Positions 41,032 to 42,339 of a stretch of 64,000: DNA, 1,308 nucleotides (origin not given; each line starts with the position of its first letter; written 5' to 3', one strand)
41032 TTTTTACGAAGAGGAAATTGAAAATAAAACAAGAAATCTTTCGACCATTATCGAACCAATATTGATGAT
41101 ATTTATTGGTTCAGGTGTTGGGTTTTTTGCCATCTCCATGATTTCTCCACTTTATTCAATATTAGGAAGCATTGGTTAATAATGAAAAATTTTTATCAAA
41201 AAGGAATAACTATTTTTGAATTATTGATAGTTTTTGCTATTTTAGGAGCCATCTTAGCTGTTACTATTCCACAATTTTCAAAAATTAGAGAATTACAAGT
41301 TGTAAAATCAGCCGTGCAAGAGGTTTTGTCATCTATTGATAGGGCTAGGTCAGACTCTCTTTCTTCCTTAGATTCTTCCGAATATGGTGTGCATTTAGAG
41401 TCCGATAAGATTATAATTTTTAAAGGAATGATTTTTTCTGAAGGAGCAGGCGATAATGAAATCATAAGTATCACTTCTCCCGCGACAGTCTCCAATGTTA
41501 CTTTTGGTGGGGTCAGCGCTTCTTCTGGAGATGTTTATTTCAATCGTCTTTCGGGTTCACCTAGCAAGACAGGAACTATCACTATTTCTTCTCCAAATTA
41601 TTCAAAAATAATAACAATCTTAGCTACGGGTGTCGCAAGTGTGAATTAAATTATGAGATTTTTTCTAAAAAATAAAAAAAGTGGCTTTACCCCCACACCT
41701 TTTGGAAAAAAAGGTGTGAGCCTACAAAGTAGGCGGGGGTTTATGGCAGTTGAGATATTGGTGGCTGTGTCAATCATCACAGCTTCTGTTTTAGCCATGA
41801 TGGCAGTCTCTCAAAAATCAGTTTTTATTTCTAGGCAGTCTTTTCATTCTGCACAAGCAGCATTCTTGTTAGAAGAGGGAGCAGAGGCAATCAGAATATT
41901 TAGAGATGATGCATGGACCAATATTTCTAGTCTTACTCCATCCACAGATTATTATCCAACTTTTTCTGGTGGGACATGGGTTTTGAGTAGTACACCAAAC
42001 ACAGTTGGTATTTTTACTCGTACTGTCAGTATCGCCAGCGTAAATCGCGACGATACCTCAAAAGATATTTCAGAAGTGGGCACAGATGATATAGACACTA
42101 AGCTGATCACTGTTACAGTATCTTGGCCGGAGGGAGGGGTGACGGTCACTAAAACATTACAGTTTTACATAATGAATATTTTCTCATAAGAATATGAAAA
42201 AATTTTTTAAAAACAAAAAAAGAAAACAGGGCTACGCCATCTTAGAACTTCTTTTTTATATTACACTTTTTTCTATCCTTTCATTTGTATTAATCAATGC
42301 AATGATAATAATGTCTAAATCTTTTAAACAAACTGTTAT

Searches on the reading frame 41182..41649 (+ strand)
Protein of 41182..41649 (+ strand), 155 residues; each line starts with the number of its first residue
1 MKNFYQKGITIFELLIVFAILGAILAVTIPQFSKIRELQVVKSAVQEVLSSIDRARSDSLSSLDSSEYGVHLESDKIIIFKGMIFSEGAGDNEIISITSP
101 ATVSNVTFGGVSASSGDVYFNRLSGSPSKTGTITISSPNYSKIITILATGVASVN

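Call 59: search_protein_families(library=pfam, proteins=[window:41182-41649:+], max_evalue=0.01)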
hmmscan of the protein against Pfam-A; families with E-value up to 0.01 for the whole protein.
window:41182-41649:+ (155 aa): 1 family
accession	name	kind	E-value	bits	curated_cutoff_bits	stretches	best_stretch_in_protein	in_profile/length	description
PF07963.17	N_methyl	-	0.00077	19.4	21.2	1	5-28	3-26/27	Prokaryotic N-terminal methylation motif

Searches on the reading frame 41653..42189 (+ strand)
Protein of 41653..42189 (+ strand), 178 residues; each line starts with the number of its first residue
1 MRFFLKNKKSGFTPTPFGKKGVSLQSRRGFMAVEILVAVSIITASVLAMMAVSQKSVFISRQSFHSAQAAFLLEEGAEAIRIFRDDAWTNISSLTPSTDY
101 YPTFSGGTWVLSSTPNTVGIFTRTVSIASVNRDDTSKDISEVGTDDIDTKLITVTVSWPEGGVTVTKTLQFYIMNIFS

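Call 59: search_protein_families(library=pfam, proteins=[window:41653-42189:+], max_evalue=0.01)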
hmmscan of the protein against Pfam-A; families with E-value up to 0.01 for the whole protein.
window:41653-42189:+ (178 aa): 0 families

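Call 63: search_protein_families(library=ncbifam, proteins=[window:41653-42189:+], max_evalue=0.01)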
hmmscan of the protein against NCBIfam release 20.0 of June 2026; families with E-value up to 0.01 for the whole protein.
window:41653-42189:+ (178 aa): 1 family
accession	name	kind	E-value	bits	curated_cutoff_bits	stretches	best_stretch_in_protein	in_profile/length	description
TIGR02523.1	type_IV_pilV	equivalog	1e-05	26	52.2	1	28-82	2-56/139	type IV pilus modification protein PilV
